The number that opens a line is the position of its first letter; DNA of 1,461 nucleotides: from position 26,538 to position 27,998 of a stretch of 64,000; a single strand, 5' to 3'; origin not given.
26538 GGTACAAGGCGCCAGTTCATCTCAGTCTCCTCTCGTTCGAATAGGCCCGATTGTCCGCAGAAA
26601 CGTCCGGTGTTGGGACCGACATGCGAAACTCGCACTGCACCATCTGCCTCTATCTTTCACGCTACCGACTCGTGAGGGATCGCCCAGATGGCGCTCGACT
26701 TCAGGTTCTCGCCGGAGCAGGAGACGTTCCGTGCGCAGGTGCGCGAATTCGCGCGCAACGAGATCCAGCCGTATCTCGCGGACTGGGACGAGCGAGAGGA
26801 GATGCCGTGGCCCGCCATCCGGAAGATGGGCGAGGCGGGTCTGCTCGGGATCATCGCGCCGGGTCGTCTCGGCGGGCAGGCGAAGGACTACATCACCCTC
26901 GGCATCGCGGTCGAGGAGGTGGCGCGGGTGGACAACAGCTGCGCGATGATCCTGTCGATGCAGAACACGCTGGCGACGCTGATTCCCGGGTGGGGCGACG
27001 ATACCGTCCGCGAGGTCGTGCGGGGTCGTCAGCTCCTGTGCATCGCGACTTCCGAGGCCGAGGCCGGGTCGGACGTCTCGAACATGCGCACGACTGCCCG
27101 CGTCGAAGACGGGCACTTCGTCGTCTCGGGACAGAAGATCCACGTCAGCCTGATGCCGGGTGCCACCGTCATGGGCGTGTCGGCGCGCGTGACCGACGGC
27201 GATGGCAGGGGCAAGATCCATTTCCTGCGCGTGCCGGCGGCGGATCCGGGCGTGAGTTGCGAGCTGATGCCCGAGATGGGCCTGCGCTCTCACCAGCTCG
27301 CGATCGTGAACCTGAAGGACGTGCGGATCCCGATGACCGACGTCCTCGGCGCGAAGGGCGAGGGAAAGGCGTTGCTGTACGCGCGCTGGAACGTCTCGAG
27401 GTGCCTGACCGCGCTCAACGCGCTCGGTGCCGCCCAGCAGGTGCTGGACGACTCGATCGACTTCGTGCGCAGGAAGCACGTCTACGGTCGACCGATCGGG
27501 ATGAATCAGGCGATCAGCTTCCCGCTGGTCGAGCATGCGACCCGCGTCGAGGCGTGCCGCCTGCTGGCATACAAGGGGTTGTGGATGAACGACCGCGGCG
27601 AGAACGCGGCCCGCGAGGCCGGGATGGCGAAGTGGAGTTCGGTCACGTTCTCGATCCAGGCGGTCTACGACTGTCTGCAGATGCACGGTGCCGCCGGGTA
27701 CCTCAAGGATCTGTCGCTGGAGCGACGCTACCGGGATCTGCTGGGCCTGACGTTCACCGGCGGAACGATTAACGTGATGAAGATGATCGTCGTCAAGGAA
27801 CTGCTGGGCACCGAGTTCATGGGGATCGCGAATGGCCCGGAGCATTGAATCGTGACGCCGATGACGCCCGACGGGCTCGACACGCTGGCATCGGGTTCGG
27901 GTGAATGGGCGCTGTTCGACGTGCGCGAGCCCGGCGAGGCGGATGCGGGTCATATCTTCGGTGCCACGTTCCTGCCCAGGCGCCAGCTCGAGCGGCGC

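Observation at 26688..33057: ACAD without a catalytic base + four-domain rhodanese + DszC-like two-component monooxygenase + PaaK-type ligase: candidate undescribed organosulfur acyl-CoA pathway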

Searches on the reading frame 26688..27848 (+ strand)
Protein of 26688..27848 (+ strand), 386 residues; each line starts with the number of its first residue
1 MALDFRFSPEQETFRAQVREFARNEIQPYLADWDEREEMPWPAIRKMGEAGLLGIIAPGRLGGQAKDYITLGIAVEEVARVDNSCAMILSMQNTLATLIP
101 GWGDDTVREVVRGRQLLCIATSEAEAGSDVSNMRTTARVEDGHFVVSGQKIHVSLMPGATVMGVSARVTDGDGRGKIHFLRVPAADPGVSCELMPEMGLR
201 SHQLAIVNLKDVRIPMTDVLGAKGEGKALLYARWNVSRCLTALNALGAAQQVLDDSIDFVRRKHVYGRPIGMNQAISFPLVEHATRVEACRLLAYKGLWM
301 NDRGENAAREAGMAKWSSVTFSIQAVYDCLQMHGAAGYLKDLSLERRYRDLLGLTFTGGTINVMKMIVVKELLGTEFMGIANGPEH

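Call 10: search_protein_families(library=pfam, proteins=[window:26688-27848:+], max_evalue=0.01)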
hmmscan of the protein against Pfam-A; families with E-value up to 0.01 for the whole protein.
window:26688-27848:+ (386 aa): 4 families
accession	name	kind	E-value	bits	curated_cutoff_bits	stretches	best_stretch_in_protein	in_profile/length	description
PF00441.29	Acyl-CoA_dh_1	-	2.4e-33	115.9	22.4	1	226-372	3-149/150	Acyl-CoA dehydrogenase, C-terminal domain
PF02771.21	Acyl-CoA_dh_N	-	2.3e-26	92.8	22.9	1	8-109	1-103/113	Acyl-CoA dehydrogenase, N-terminal domain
PF02770.24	Acyl-CoA_dh_M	-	1.4e-15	57.7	33.3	1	118-212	1-97/97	Acyl-CoA dehydrogenase, middle domain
PF08028.16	Acyl-CoA_dh_2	-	7.3e-13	49.4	22.7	1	241-351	3-123/134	Acyl-CoA dehydrogenase, C-terminal domain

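Call 11: search_protein_families(library=ncbifam, proteins=[window:26688-27848:+], max_evalue=0.01)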
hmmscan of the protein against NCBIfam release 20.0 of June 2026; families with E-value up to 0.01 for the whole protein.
window:26688-27848:+ (386 aa): 23 families
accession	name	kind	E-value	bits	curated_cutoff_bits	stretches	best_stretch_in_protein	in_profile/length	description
TIGR03207.1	cyc_hxne_CoA_dh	equivalog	1.5e-61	208.2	575.35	1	8-371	2-370/372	cyclohexanecarboxyl-CoA dehydrogenase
NF042972.1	AcrlCoAredClosAcrC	equivalog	7.9e-61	205.8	640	1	3-373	1-377/378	acryloyl-CoA reductase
NF045552.1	GlutCoADH_Des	equivalog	6.4e-55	186.9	470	1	3-375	1-382/387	glutaryl-CoA dehydrogenase Acd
NF042439.1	SulpropCoADesulf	equivalog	3.5e-52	177.4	600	1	16-375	2-373/379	3-sulfinopropanoyl-CoA desulfinase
NF043006.1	CyhCrbnylCoADH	equivalog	9.2e-51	173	650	1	10-372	7-375/380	cyclohexane-1-carbonyl-CoA dehydrogenase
NF008997.0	PRK12341.1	equivalog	4.3e-46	157.7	537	1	3-373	1-377/382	acyl-CoA dehydrogenase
NF053553.1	prodigi_MBC_PigA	equivalog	6.9e-45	153.8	500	1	3-372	1-379/381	prodigiosin MBC biosynthesis dehydrogenase PigA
NF045652.1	ProlPCPDhRedW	equivalog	6.4e-42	143.7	650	1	9-370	2-371/376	L-prolyl-[peptidyl-carrier protein] dehydrogenase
NF002885.1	PRK03354.1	equivalog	1e-36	126.8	540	1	3-371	1-372/378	crotonobetainyl-CoA dehydrogenase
NF058590.1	AcCoDHFadEBacil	equivalog_domain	1.5e-29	103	600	1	7-296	21-315/586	acyl-CoA dehydrogenase FadE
NF037942.1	ac_ACP_DH_MbtN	equivalog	2.1e-19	69.5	700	1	12-369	3-362/376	mycobactin biosynthesis acyl-ACP dehydrogenase MbtN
NF049984.1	Rv1679_FadE16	equivalog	1.9e-15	56.9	600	1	32-230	18-219/371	Rv1679 family acyl-CoA dehydrogenase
TIGR04022.1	sulfur_SfnB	equivalog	3.1e-15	56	430.9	1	25-285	20-279/391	SfnB family sulfur acquisition oxidoreductase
NF052270.1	Staph_DH_FadE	equivalog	2.2e-13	49.7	600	1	17-375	31-396/400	acyl-CoA dehydrogenase FadE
NF043015.1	DibenthMonoxDszC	equivalog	4.8e-10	38.8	850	1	47-281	50-296/415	dibenzothiophene monooxygenase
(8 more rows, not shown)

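Call 14: search_solved_structures(query=window:26688-27848:+, max_evalue=1e-20, show_alignments=2)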
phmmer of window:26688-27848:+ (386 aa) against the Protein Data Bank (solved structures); distinct sequences matched with E-value up to 1e-20: 60.
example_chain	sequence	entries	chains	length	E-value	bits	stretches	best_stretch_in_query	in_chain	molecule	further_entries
5lnx_A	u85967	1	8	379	4.5e-57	196.8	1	8-374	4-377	Acyl-CoA dehydrogenase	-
4n5f_A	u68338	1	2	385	2.7e-51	177.7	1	4-372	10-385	Putative acyl-CoA dehydrogenase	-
7szv_A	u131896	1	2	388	4.8e-49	170.3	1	10-372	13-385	Acyl-CoA dehydrogenase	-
4u83_A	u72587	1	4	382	1.1e-48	169.1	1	9-370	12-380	Acyl-CoA dehydrogenase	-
4m9a_A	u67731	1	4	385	2.1e-48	168.2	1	5-372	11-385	Acyl-CoA dehydrogenase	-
5ol2_C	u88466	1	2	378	5.8e-48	166.8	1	19-373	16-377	Acyl-CoA dehydrogenase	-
6fah_C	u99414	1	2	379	5.1e-47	163.7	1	7-371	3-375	Caffeyl-CoA reductase-Etf complex subunit CarC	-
1jqi_A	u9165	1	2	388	3.1e-45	157.8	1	12-373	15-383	short chain acyl-CoA dehydrogenase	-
1ukw_A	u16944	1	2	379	7.9e-45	156.5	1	3-373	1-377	acyl-CoA dehydrogenase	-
3mpi_A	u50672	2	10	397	6.2e-44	153.5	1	3-376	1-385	Glutaryl-CoA dehydrogenase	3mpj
7y0a_A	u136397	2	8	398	9.6e-44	152.9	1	16-374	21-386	Short-chain specific acyl-CoA dehydrogenase, mitochondrial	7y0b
2vig_A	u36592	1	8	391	1.2e-43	152.6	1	16-373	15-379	SHORT-CHAIN SPECIFIC ACYL-COA DEHYDROGENASE,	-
8sgs_A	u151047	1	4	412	1.4e-43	152.4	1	16-373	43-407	Short-chain specific acyl-CoA dehydrogenase, mitochondrial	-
2dvl_A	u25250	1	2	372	1.4e-43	152.3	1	9-372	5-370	Acyl-CoA dehydrogenase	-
9w60_A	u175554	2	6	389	4.8e-43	150.6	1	3-371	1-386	Butyryl CoA dehydrogenase apo protein | Butyryl CoA Dehydrogenase with FAD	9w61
5af7_A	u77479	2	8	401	3.5e-30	108.3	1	5-375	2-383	ACYL-COA DEHYDROGENASE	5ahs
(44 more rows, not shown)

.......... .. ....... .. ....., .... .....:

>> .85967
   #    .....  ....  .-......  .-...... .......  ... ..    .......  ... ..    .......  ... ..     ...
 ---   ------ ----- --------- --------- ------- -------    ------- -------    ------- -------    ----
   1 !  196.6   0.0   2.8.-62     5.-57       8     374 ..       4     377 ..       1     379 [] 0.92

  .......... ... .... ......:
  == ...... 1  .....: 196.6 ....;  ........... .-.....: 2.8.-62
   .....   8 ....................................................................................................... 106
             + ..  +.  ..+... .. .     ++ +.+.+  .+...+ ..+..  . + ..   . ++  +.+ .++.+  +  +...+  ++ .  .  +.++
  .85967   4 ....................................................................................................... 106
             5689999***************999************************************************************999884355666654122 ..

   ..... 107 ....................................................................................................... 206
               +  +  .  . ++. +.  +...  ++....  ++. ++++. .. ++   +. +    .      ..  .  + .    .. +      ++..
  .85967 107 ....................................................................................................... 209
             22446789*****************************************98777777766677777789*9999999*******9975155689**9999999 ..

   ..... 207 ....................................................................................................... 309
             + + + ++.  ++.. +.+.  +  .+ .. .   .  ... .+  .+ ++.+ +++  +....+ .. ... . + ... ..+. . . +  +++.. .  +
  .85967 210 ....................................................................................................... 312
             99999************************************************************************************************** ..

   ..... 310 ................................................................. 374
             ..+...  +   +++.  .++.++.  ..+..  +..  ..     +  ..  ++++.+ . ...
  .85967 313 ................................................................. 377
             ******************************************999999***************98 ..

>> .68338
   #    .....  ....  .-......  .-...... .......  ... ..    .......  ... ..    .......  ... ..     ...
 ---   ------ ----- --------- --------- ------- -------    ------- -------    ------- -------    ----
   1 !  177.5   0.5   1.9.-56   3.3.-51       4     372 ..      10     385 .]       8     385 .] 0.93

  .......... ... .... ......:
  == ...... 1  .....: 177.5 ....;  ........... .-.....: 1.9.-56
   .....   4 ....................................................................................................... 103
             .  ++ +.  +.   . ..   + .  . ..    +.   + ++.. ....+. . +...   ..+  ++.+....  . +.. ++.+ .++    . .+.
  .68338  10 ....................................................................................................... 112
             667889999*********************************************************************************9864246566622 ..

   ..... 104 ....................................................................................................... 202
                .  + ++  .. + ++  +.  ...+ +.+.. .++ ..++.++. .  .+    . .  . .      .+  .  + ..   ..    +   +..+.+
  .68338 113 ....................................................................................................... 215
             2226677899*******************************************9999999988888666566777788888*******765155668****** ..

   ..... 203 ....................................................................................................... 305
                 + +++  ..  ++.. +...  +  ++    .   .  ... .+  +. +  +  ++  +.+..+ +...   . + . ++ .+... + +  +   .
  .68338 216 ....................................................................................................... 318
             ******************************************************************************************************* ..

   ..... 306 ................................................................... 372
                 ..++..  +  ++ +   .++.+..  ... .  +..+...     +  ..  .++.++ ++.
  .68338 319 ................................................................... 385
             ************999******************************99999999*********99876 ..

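Call 35: find_homologous_proteins(query=window:26688-27845:+, max_evalue=1e-20)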
Query window:26688-27845:+ (386 aa): 2781 proteins with E <= 1e-20 among 8000 candidates; the best 120 are listed.
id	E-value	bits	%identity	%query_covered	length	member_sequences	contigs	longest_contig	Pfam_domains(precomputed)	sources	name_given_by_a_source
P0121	7.5e-258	872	100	100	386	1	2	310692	PF02770.25,PF00441.30,PF08028.17,PF02771.22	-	-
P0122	1.3e-212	724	83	100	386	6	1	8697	PF02770.25,PF00441.30,PF08028.17,PF02771.22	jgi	jgi:alkylation response protein AidB-like acyl-CoA dehydrogenase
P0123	2.5e-212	723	83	100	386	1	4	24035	PF02770.25,PF00441.30,PF08028.17,PF02771.22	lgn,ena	-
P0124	6.6e-212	721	82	99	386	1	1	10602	PF02770.25,PF00441.30,PF08028.17,PF02771.22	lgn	-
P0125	2.6e-210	716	82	100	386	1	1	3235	PF02770.25,PF00441.30,PF08028.17,PF02771.22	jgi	jgi:cyclohexanecarboxyl-CoA dehydrogenase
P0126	3.2e-208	709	82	100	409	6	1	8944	PF02770.25,PF00441.30,PF08028.17,PF02771.22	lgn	-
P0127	3.1e-207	706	81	100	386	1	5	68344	PF02770.25,PF00441.30,PF08028.17,PF02771.22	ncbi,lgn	-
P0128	6.3e-207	705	82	99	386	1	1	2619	PF02770.25,PF00441.30,PF08028.17,PF02771.22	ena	-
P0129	1.2e-206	704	80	100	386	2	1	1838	PF02770.25,PF00441.30,PF08028.17,PF02771.22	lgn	-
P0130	2.4e-206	703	81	100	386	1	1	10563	PF02770.25,PF00441.30,PF08028.17,PF02771.22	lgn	-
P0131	4.5e-206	702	82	100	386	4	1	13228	PF02770.25,PF00441.30,PF08028.17,PF02771.22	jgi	-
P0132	4.0e-205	699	81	100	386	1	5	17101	PF02770.25,PF00441.30,PF08028.17,PF02771.22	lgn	-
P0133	5.1e-205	699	80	100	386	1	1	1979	PF02770.25,PF00441.30,PF08028.17,PF02771.22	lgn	-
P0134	4.1e-204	696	81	100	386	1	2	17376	PF02770.25,PF00441.30,PF08028.17,PF02771.22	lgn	-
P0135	5.4e-204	695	81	99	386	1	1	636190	PF02770.25,PF00441.30,PF08028.17,PF02771.22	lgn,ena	-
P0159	1.1e-177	609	72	99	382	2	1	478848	PF02770.25,PF00441.30,PF08028.17,PF02771.22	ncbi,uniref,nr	ncbi:Acyl-CoA dehydrogenase (plasmid) [Variovorax sp. SRS16]|uniref:acyl-CoA dehydrogenase family pr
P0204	6.5e-156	537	61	98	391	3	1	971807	PF02770.25,PF00441.30,PF08028.17,PF02771.22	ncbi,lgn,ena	-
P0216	3.3e-136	472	57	97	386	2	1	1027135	PF02770.25,PF00441.30,PF08028.17,PF02771.22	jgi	jgi:cyclohexanecarboxyl-CoA dehydrogenase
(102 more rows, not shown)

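Call 37: find_encoding_contigs(protein=P0159, flank=9000, max_places=1)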
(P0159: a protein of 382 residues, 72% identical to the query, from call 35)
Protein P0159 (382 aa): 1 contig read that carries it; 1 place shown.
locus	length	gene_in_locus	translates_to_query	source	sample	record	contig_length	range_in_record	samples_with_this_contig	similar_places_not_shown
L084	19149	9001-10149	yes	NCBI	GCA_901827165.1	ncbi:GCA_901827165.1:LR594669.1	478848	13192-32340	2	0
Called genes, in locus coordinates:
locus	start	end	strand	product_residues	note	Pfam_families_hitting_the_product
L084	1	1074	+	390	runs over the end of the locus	PF02771:Acyl-CoA_dh_N, PF02770:Acyl-CoA_dh_M, PF00441:Acyl-CoA_dh_1, PF08028:Acyl-CoA_dh_2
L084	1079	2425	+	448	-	PF00501:AMP-binding, PF14535:AMP-binding_C_2 (weak)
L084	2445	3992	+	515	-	PF00581:Rhodanese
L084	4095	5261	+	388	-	PF02771:Acyl-CoA_dh_N, PF02770:Acyl-CoA_dh_M, PF00441:Acyl-CoA_dh_1, PF08028:Acyl-CoA_dh_2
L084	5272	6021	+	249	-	PF00106:adh_short, PF03435:Sacchrp_dh_NADP (weak), PF08659:KR, PF13561:adh_short_C2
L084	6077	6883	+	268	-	PF09339:HTH_IclR, PF01614:IclR_C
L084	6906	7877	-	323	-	PF03401:TctC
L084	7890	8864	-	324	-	PF03401:TctC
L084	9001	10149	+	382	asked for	PF02771:Acyl-CoA_dh_N, PF02770:Acyl-CoA_dh_M, PF00441:Acyl-CoA_dh_1, PF08028:Acyl-CoA_dh_2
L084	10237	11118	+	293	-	PF09339:HTH_IclR, PF01614:IclR_C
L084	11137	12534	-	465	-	PF00501:AMP-binding (weak), PF14535:AMP-binding_C_2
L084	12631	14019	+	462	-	PF03972:MmgE_PrpD_N, PF19305:MmgE_PrpD_C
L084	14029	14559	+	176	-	PF01613:Flavin_Reduct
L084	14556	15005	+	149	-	PF01613:Flavin_Reduct (faint)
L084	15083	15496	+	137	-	PF19301:LigXa_C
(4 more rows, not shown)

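Call 38: find_encoding_contigs(protein=P0216, flank=9000, max_places=1)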
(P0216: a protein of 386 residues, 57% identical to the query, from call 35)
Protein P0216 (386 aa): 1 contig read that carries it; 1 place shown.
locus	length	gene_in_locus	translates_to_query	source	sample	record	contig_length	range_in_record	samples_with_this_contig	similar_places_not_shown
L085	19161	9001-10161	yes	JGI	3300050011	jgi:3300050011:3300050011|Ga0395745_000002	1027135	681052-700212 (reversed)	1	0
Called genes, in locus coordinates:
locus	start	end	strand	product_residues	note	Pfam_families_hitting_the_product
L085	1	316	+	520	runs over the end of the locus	PF14559:TPR_19 (weak)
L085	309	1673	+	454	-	PF01546:Peptidase_M20, PF07687:M20_dimer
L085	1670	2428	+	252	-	PF07724:AAA_2 (weak), PF07728:AAA_5 (weak), PF13521:AAA_28 (weak), PF00004:AAA (weak)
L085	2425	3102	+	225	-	PF00004:AAA, PF07724:AAA_2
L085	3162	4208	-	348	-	PF00291:PALP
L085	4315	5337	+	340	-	-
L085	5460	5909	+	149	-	PF13098:Thioredoxin_2 (weak)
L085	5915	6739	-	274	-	PF00392:GntR, PF07702:UTRA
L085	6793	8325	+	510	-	PF02515:CoA_transf_3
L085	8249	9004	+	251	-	PF03480:DctP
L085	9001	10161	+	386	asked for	PF02771:Acyl-CoA_dh_N, PF02770:Acyl-CoA_dh_M, PF00441:Acyl-CoA_dh_1, PF08028:Acyl-CoA_dh_2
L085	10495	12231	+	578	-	PF20091:Abhydrolase_10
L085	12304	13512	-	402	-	PF00270:DEAD, PF04851:ResIII, PF00271:Helicase_C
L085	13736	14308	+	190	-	-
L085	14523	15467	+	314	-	PF12760:Zn_ribbon_IS1595, PF12762:DDE_Tnp_IS1595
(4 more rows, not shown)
